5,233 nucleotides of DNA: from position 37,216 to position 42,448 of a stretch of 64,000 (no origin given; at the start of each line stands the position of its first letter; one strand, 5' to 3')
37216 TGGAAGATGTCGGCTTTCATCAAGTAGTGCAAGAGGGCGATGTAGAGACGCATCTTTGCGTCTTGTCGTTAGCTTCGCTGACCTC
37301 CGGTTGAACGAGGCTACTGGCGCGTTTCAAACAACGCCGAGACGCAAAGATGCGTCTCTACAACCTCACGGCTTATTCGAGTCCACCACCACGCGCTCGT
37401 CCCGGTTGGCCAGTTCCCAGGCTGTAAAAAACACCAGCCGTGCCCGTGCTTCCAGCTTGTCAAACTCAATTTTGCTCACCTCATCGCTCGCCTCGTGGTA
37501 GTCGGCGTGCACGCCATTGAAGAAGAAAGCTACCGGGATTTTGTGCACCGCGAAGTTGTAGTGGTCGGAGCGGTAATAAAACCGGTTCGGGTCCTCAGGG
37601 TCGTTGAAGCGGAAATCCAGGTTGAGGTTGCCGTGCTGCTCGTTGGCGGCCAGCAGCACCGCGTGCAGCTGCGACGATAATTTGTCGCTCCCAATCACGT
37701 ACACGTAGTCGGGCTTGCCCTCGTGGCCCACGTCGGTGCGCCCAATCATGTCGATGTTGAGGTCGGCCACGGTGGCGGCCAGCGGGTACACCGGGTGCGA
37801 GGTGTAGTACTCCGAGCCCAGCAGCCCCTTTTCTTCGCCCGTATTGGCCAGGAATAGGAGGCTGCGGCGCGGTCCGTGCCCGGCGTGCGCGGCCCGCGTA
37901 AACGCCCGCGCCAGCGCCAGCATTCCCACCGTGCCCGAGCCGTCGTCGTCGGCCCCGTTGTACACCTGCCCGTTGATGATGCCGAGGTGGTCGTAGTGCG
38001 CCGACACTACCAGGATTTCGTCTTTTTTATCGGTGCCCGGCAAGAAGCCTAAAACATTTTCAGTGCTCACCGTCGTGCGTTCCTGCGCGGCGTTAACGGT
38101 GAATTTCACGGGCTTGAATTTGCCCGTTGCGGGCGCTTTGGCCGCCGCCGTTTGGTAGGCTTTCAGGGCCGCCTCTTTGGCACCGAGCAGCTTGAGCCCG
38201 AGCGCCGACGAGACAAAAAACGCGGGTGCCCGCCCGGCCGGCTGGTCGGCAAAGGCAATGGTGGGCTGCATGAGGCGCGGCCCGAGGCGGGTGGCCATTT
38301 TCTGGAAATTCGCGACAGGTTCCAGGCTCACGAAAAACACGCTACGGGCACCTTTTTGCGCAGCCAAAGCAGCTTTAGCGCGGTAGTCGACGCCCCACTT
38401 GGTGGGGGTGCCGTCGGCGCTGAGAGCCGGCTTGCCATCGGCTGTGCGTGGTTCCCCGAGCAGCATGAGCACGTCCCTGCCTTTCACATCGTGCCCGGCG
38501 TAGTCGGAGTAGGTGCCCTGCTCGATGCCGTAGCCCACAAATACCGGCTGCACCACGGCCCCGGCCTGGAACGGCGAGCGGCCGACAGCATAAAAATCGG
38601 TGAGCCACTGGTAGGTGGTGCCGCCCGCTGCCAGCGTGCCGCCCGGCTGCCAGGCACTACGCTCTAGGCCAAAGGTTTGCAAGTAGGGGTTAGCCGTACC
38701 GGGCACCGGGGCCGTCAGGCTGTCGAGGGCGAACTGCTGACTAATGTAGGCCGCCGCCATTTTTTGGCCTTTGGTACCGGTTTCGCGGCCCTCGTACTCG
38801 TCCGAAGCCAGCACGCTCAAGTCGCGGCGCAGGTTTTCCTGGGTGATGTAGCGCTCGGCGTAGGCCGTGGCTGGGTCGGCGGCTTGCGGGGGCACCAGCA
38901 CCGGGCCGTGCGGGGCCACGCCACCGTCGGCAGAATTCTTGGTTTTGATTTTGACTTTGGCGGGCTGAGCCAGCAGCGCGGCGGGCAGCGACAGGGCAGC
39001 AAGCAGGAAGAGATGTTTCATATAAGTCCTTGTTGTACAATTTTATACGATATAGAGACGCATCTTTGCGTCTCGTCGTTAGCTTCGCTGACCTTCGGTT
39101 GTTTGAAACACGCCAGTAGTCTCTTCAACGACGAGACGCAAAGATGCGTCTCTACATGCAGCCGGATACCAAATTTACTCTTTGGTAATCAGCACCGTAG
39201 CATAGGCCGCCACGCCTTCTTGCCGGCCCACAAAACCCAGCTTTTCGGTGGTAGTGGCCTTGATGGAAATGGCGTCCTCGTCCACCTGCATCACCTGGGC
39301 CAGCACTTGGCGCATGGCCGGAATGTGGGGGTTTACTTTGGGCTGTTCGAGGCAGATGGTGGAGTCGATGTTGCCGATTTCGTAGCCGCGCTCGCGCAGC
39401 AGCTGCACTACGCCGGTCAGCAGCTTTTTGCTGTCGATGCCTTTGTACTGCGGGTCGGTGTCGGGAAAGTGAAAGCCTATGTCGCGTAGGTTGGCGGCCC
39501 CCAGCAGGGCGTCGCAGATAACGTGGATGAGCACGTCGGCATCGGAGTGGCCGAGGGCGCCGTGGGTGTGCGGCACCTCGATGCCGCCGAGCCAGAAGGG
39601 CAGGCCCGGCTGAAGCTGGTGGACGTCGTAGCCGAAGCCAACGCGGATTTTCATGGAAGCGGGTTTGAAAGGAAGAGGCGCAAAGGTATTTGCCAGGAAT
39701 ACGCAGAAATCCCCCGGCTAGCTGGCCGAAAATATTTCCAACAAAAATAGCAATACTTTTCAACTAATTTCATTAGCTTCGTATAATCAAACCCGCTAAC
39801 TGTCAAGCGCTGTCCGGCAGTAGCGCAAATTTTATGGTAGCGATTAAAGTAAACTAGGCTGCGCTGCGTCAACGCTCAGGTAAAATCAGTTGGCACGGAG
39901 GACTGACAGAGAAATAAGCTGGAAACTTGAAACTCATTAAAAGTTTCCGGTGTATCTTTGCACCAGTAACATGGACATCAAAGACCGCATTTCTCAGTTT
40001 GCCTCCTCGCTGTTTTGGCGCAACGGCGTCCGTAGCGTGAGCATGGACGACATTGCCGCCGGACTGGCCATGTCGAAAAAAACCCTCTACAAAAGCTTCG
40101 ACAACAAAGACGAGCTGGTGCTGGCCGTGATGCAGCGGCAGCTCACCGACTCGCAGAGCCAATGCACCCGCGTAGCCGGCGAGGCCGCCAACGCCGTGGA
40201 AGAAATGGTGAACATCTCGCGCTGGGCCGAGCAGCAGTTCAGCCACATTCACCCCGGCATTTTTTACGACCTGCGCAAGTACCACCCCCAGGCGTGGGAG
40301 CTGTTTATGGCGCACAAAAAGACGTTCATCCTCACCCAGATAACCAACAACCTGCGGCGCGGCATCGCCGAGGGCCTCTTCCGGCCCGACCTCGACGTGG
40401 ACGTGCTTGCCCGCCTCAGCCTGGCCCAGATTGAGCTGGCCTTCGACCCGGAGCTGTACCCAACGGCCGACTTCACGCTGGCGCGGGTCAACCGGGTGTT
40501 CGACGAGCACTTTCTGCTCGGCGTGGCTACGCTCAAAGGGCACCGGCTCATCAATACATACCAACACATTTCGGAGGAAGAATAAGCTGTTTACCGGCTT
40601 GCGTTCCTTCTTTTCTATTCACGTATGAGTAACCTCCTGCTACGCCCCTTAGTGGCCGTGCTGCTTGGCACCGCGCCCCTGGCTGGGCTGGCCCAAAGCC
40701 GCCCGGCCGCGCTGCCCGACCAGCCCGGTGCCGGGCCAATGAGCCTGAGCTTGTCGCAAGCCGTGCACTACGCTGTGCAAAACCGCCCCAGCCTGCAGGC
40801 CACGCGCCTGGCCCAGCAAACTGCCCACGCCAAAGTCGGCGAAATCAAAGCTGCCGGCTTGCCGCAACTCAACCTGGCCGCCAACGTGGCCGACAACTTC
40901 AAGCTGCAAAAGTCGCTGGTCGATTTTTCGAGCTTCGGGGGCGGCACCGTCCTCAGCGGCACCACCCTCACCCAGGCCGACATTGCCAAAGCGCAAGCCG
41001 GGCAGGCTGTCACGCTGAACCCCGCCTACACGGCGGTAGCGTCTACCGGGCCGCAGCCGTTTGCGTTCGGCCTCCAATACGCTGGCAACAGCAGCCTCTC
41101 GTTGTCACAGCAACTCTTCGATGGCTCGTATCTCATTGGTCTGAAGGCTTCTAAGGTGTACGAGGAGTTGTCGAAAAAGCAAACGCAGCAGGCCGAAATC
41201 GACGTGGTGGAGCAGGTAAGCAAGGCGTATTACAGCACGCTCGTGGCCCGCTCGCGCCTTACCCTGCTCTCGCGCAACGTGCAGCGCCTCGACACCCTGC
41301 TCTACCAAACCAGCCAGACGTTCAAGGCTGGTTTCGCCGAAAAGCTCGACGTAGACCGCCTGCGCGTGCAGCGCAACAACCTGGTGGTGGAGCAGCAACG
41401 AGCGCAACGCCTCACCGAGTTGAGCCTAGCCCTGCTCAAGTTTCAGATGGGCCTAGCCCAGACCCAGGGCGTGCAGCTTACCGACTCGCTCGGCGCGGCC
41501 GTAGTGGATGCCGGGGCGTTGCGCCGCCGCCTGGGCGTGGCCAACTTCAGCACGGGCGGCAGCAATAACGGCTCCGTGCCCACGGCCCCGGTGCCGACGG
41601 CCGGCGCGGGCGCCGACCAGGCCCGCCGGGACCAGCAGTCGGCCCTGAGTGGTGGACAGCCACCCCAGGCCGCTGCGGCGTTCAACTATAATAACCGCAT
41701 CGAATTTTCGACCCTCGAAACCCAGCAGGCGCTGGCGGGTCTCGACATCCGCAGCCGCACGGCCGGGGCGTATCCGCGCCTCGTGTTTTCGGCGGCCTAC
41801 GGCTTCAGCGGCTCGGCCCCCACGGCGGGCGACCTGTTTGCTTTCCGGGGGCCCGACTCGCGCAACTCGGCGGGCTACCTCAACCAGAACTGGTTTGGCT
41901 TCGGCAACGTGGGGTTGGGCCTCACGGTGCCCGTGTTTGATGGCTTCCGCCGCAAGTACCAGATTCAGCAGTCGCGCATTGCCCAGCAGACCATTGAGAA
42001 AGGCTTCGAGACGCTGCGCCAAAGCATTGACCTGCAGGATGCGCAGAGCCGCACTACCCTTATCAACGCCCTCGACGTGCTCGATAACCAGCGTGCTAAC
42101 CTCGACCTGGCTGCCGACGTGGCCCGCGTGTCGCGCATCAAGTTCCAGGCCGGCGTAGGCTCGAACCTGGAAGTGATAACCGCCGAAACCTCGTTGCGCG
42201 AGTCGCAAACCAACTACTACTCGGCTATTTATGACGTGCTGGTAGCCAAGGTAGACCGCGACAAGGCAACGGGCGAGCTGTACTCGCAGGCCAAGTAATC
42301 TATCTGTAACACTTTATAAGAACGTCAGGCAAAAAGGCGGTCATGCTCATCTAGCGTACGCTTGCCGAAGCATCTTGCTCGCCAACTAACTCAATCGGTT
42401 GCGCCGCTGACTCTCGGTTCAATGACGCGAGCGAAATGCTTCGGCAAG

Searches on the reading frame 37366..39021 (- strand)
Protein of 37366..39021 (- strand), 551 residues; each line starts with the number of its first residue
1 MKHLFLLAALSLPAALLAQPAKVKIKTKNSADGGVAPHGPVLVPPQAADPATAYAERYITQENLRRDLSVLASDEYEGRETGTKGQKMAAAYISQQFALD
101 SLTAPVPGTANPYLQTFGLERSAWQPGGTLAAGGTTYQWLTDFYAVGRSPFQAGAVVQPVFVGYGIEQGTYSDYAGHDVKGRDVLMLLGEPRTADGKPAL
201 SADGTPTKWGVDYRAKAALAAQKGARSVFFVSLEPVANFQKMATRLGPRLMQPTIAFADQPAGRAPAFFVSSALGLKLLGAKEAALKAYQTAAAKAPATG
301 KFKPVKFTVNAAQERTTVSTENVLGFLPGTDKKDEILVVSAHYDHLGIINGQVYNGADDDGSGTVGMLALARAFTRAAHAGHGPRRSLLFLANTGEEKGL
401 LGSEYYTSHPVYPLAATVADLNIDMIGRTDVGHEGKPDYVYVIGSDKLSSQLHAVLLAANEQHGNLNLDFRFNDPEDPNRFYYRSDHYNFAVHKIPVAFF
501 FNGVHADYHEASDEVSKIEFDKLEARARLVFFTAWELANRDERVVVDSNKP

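Call 8: search_protein_families(library=ncbifam, proteins=[window:37366-39021:-])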
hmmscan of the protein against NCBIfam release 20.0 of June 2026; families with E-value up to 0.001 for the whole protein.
window:37366-39021:- (551 aa): 2 families
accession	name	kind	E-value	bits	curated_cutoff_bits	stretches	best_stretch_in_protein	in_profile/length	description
NF045908.1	AminopepLapALeg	equivalog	6.6e-07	28.5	600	1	329-539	199-395/396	aminopeptidase LapA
NF007568.0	PRK10199.1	equivalog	0.0003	20.2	298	0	351-407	135-186/346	aminopeptidase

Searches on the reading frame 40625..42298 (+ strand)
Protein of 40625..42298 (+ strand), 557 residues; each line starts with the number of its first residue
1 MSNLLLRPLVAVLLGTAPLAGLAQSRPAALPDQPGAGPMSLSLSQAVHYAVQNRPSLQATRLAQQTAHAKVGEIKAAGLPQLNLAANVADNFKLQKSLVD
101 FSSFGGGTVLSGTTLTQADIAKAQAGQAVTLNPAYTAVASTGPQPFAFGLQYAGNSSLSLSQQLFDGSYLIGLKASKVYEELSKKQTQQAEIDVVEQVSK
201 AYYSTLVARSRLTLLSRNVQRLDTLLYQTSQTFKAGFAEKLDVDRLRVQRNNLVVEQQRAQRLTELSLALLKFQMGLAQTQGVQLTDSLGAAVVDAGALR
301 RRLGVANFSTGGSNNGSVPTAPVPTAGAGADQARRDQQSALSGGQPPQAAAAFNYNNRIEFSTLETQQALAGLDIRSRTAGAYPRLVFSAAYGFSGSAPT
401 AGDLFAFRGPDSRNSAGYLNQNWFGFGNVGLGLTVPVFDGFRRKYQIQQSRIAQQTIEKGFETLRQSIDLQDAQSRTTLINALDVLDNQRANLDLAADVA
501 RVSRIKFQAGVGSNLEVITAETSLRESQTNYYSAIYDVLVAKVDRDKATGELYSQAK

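Call 5: find_encoding_contigs(protein=window:40625-42298:+, flank=10000, max_places=6)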
Protein window:40625-42298:+ (557 aa): no gene with exactly this product is on record in the collection.

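Call 8: search_protein_families(library=ncbifam, proteins=[window:40625-42298:+])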
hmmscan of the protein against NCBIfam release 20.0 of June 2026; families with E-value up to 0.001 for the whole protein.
window:40625-42298:+ (557 aa): 5 families
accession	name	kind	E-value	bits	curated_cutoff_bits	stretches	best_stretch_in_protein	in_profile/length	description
TIGR01844.1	type_I_sec_TolC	subfamily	7.1e-25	87.9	225.15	3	346-555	213-403/414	TolC family outer membrane protein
NF007002.0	PRK09465.1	equivalog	4.2e-13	48.7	495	2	363-555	248-429/460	outer membrane channel protein TolC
TIGR01845.1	outer_NodT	subfamily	2.1e-09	36.7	210.05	1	424-543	332-451/460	efflux transporter outer membrane subunit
NF052390.1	efflux_OMP_AbuO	equivalog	1.4e-06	27.3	700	1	425-552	306-433/447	multidrug efflux outer membrane protein AbuO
NF033143.1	efflux_OM_AdeK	equivalog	4.9e-05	22.3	900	1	337-523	268-432/480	multidrug efflux RND transporter AdeIJK outer membrane channel subunit AdeK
